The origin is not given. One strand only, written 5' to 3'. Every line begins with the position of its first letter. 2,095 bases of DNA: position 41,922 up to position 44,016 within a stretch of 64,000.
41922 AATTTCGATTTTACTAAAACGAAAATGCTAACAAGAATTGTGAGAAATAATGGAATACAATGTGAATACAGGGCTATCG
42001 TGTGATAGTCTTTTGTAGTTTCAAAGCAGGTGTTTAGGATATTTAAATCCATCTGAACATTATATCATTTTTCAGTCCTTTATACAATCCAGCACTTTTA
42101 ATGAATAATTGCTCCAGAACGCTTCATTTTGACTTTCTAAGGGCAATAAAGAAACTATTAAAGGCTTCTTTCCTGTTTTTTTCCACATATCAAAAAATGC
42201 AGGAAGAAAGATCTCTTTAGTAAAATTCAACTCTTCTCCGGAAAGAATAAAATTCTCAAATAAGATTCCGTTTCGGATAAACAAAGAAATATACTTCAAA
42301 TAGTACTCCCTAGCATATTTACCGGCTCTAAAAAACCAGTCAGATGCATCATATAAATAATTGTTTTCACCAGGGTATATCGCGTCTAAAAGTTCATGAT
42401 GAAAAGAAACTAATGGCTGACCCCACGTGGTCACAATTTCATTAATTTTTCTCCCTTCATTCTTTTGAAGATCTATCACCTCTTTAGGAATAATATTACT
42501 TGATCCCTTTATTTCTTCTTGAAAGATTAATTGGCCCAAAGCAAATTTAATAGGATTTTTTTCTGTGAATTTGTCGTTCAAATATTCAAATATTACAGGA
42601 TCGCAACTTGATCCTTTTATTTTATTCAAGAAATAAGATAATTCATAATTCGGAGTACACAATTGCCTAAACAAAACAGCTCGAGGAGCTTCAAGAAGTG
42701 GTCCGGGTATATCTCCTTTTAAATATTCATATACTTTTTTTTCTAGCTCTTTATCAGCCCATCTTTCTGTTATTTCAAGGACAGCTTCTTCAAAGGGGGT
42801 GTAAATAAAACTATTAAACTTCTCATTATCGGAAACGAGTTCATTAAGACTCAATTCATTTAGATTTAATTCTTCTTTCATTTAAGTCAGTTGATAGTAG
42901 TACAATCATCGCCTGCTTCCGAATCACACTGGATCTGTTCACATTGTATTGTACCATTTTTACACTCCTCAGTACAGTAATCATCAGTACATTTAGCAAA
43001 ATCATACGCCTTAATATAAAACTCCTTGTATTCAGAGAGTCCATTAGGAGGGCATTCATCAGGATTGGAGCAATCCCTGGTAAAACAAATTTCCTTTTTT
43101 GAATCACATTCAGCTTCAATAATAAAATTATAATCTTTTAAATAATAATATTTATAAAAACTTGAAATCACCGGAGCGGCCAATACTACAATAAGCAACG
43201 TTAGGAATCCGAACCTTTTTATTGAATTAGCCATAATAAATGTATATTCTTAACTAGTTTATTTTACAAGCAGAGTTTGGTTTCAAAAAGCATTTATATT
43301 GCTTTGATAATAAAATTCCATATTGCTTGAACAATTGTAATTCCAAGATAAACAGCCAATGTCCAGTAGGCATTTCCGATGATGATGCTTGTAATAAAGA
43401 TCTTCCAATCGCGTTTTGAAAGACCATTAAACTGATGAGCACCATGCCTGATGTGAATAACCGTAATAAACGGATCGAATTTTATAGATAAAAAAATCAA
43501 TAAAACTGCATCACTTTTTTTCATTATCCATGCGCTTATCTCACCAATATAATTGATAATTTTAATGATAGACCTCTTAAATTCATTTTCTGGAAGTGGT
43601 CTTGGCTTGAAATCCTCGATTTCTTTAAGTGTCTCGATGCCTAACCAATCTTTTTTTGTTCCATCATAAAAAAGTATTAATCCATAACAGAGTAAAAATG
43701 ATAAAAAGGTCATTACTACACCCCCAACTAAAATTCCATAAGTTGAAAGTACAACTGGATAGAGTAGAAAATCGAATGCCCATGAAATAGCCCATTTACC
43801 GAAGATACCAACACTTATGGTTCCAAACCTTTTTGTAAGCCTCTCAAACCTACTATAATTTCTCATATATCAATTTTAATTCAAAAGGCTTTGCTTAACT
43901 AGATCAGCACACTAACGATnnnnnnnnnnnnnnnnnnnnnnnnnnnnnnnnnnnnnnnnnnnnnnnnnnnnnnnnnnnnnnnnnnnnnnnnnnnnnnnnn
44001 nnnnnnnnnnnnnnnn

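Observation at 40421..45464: AT-rich ~4-kb block whose two edges fall inside intact sensor genes (in-frame input-domain replacement?)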

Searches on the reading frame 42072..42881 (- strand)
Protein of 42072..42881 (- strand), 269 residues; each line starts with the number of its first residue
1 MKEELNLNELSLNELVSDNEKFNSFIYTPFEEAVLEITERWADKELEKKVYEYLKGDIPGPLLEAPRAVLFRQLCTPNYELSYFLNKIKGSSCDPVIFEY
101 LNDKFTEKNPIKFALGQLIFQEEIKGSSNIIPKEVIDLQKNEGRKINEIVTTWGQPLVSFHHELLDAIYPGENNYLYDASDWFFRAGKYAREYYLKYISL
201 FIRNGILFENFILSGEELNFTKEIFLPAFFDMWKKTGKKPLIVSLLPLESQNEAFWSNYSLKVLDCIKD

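Call 4: search_protein_families(library=pfam, proteins=[window:42072-42881:-], max_evalue=0.01)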
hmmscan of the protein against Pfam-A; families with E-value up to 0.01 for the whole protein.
window:42072-42881:- (269 aa): 0 families

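Call 5: search_protein_families(library=ncbifam, proteins=[window:42072-42881:-], max_evalue=0.01)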
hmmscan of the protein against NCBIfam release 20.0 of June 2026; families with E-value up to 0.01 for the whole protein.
window:42072-42881:- (269 aa): 0 families

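Call 38: search_protein_families(library=padloc, max_evalue=0.01, proteins=[window:42072-42881:-])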
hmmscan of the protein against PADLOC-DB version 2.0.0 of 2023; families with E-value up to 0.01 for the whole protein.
window:42072-42881:- (269 aa): 0 families

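Call 39: search_protein_families(library=phrogs, max_evalue=0.01, proteins=[window:42072-42881:-])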
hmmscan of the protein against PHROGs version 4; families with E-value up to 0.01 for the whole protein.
window:42072-42881:- (269 aa): 0 families

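Call 55: find_homologous_proteins(query=window:42072-42881:-, max_evalue=0.00001)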
Query window:42072-42881:- (269 aa): 181 proteins with E <= 0.00001 among 757 candidates; the best 120 are listed.
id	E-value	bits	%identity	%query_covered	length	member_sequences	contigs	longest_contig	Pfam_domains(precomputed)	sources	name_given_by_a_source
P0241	1.9e-170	583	97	100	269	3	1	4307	-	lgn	-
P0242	1.0e-88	315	51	100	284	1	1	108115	-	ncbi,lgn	-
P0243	9.0e-88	312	49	100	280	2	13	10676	-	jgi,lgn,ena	-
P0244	1.8e-86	308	52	100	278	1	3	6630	-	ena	-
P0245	2.6e-86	307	50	99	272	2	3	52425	-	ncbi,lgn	-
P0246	1.6e-82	295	47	100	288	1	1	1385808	-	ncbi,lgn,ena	-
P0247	7.5e-82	293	47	100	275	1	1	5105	-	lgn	-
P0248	1.0e-81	292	49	96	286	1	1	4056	-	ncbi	-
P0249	4.2e-81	290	50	94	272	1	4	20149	-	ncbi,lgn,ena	-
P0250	4.9e-81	290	49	100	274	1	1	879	-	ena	-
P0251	2.7e-78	281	48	99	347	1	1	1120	-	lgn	-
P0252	2.2e-77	278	48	100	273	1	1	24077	-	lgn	-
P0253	1.8e-76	275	45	99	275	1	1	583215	-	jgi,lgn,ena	-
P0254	2.0e-76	275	46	99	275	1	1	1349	-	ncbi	-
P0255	2.9e-76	274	49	96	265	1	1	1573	-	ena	-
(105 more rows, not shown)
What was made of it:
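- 42072..42881 (-): o269: cytosolic protein of unknown fold, cassette cargo, co-inherited with the 7-TM kinase input. 181 homologues across CPR (call 55).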

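Call 56: find_encoding_contigs(protein=P0241, flank=10000, max_places=5)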
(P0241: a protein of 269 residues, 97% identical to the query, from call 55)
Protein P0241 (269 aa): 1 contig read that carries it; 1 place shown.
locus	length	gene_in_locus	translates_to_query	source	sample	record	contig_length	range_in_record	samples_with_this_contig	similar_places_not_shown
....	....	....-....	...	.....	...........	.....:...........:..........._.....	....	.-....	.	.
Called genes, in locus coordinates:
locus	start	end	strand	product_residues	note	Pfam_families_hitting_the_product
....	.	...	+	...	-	?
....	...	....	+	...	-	-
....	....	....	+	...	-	-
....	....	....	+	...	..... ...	-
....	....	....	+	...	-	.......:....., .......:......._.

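Call 66: predict_structure(alignment_id=A2)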
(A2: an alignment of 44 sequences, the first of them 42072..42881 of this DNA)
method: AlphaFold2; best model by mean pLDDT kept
length: 269 residues; sequences in the alignment: 44
mean_pLDDT: 93.3   pTM: 0.90
mean pLDDT of the five models: 93.3, 93.2, 93.1, 92.3, 92.0
residues with pLDDT >= 90: 224; 70-90: 37; 50-70: 6; < 50: 2
segments of 3 or more residues with pLDDT < 50: none
pLDDT, mean of each block of 10 residues (from residue 1): 69 92 96 98 98 97 98 97 96 97 94 95 75 96 98 97 96 96 93 95 98 90 95 96 93 87 88
secondary structure, 60 per line:
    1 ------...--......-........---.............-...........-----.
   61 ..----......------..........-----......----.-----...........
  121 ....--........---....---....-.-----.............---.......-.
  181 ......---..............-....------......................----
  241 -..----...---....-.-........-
elements in order: H12-17 H19-26 H30-42 H44-54 E67-72 H79-88 E94-99 H110-116 E117-124 E127-134 H138-141 H157-168 H172-175 E176-178 H180-186 H190-203 E205-208 H215-236 H254-257 H261-268

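Call 68: fold_search(model_id=the predicted structure, library=pdb)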
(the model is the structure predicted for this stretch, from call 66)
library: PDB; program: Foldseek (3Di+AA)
matches with E <= 10: 466; with E <= 0.001: 0
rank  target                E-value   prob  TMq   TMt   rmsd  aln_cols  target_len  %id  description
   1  4ggo_A                4.7e-02  0.10  0.18  0.13  17.4       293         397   10  Crystal Structure of Trans-2-Enoyl-CoA Reductase from Treponema denticola (released 2012-08-29)
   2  8rcz_B                2.7e-01  0.07  0.19  0.14  16.5       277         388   10  Structure of the enoyl-ACP reductase FabV from Pseudomonas aeruginosa with NADH cofactor (released 2024-12-18)
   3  8flq_A                2.8e-01  0.05  0.15  0.17  19.7       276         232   12  Human PTH1R in complex with PTH(1-34) and Gs (released 2023-04-26)
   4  3or1_B                3.2e-01  0.06  0.12  0.09  17.4       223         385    8  Crystal structure of dissimilatory sulfite reductase I (DsrI) (released 2010-09-22)
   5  8fls_A                3.8e-01  0.03  0.13  0.15  21.4       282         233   11  Human PTH1R in complex with Abaloparatide and Gs (released 2023-04-26)
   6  2v4j_B                4.1e-01  0.03  0.10  0.08  18.1       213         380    8  THE CRYSTAL STRUCTURE OF Desulfovibrio vulgaris DISSIMILATORY SULFITE REDUCTASE BOUND TO DsrC PROVIDES NOVEL INSIGHTS  (released 2008-12-02)
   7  8so9_A                5.2e-01  0.04  0.08  0.03  17.1       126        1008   14  Phosphoinositide phosphate 3 kinase gamma (released 2024-04-03)
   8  3t38_A                5.6e-01  0.04  0.10  0.13  14.8       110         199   14  Corynebacterium glutamicum thioredoxin-dependent arsenate reductase Cg_ArsC1' (released 2011-11-23)
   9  8ttj_B                5.6e-01  0.03  0.10  0.05  18.3       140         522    7  Tryptophan-6-halogenase BorH complexed with 6-chlorotryptophan (released 2023-08-30)
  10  9n69_B                5.9e-01  0.02  0.09  0.06  23.6       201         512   11  Structure of the retron IA complex with HNH nuclease in the "down" orientation (released 2025-04-23)
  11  2dpl_B                6.3e-01  0.10  0.19  0.18  12.1       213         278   12  Crystal Structure of the GMP synthase from Pyrococcus horikoshii OT3 (released 2006-11-12)
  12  4lol_A                6.3e-01  0.02  0.12  0.15  21.1       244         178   10  Crystal structure of mSting in complex with DMXAA (released 2013-08-21)
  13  3zzh_C                7.1e-01  0.06  0.26  0.24  15.6       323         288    9  Crystal structure of the amino acid kinase domain from Saccharomyces cerevisiae acetylglutamate kinase in complex with (released 2012-05-02)
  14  3s8m                  7.1e-01  0.02  0.12  0.10  20.9       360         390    8  The Crystal Structure of FabV (released 2011-11-16)
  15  4bkq                  7.6e-01  0.03  0.15  0.11  20.4       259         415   11  Enoyl-ACP reductase from Yersinia pestis (wildtype)with cofactor NADH (released 2014-05-14)
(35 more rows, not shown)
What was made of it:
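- Tried and rejected: Function of o269: AF2 gave a confident model (pLDDT 93, call 66) but Foldseek against the PDB found nothing (call 68).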

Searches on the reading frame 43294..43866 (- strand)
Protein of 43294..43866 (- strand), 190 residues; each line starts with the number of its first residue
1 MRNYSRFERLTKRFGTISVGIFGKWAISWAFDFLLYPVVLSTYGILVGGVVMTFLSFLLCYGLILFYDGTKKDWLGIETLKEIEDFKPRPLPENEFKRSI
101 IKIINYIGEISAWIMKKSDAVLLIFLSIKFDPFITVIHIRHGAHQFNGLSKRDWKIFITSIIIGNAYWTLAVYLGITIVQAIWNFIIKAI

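Call 4: search_protein_families(library=pfam, proteins=[window:43294-43866:-], max_evalue=0.01)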
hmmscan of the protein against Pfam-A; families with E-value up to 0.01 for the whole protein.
window:43294-43866:- (190 aa): 0 families

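Call 5: search_protein_families(library=ncbifam, proteins=[window:43294-43866:-], max_evalue=0.01)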
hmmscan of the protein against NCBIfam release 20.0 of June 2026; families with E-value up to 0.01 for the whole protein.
window:43294-43866:- (190 aa): 0 families

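Call 38: search_protein_families(library=padloc, max_evalue=0.01, proteins=[window:43294-43866:-])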
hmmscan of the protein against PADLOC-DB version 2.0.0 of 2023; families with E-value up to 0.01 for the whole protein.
window:43294-43866:- (190 aa): 0 families

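Call 39: search_protein_families(library=phrogs, max_evalue=0.01, proteins=[window:43294-43866:-])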
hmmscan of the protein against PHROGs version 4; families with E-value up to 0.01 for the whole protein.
window:43294-43866:- (190 aa): 0 families
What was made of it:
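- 43294..43866 (-): o190: multi-TM membrane protein, cassette cargo. No Pfam, PADLOC or PHROG hit (calls 4, 38, 39).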
